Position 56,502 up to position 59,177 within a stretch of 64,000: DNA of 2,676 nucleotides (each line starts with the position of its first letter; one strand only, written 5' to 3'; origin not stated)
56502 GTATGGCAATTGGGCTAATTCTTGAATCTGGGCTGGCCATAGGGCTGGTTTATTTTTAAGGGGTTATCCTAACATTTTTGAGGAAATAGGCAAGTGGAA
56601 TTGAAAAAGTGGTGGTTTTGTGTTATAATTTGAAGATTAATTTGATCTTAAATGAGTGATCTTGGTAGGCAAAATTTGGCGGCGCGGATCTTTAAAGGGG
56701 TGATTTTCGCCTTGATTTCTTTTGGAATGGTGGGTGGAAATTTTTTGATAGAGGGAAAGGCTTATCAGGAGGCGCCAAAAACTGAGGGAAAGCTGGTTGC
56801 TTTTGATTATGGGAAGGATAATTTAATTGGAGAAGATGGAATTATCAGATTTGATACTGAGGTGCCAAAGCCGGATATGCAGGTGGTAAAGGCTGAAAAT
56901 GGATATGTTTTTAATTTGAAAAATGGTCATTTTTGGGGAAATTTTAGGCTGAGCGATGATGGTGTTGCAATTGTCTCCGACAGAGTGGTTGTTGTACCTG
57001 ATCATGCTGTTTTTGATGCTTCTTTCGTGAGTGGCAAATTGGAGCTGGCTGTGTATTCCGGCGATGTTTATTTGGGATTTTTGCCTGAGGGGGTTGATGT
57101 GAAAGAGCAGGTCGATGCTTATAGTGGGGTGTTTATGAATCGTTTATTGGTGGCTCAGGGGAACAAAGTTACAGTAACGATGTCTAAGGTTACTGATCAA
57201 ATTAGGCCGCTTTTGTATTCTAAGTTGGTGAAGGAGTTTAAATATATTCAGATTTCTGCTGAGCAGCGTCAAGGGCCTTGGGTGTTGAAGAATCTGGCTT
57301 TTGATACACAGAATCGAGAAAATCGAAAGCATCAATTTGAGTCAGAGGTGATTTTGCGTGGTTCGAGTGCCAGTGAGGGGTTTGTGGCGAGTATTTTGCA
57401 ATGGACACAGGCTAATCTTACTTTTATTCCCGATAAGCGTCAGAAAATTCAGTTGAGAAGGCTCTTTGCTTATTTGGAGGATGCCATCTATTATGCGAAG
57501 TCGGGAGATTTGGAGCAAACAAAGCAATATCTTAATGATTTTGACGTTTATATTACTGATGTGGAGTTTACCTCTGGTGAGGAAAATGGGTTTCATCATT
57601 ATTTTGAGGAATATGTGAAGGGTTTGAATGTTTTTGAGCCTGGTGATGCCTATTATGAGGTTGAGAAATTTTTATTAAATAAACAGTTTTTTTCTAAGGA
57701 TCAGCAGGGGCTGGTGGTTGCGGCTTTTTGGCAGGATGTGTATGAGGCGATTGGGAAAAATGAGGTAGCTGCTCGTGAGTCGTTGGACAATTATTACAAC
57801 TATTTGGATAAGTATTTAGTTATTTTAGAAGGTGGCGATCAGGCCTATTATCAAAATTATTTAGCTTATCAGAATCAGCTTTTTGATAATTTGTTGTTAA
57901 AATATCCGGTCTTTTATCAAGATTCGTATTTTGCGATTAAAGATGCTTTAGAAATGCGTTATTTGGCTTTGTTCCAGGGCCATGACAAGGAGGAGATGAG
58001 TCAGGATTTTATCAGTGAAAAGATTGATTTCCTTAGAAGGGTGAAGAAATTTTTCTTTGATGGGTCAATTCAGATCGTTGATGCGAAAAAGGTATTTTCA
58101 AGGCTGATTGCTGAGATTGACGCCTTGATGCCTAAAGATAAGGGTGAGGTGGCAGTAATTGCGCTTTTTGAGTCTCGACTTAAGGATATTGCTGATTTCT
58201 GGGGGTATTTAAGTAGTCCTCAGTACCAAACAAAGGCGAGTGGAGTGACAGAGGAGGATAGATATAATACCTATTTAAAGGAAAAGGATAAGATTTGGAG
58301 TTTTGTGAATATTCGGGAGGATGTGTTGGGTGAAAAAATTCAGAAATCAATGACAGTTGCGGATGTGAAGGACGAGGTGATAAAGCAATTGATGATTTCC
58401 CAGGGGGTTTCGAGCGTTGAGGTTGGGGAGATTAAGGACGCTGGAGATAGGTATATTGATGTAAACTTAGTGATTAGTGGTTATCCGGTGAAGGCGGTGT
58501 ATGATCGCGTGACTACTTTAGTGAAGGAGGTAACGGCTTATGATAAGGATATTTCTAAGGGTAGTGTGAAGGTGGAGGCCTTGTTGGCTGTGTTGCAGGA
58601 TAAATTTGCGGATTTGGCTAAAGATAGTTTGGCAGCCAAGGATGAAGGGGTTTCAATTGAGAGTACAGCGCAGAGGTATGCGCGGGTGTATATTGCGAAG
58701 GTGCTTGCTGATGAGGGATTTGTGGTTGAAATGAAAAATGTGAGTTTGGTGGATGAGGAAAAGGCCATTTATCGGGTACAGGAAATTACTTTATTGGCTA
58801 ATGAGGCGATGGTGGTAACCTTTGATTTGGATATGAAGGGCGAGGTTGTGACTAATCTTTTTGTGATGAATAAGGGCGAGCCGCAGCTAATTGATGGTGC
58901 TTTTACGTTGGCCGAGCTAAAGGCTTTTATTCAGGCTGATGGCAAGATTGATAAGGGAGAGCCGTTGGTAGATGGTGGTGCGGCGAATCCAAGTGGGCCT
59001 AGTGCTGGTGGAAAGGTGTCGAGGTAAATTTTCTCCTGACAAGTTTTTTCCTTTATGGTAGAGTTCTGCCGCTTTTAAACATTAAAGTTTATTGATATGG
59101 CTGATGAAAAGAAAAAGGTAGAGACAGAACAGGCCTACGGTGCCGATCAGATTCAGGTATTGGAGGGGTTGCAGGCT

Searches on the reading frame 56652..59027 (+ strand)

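Call 13: search_protein_families(library=pfam, proteins=[window:56652-59027:+])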
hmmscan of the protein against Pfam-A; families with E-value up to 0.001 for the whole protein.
window:56652-59027:+ (791 aa): 0 families

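Call 61: search_protein_families(library=ncbifam, proteins=[window:56652-59027:+], max_evalue=1)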
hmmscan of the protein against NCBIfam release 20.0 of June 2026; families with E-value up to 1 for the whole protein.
window:56652-59027:+ (791 aa): 1 family
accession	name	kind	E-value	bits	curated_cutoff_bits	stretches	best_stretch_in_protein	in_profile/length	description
NF004615.0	PRK05949.1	subfamily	0.048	12.6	530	1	531-581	13-63/327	RNA polymerase sigma factor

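Call 62: search_protein_families(library=padloc, proteins=[window:56652-59027:+], max_evalue=0.1)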
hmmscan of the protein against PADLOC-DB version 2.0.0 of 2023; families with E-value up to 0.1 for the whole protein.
window:56652-59027:+ (791 aa): 0 families
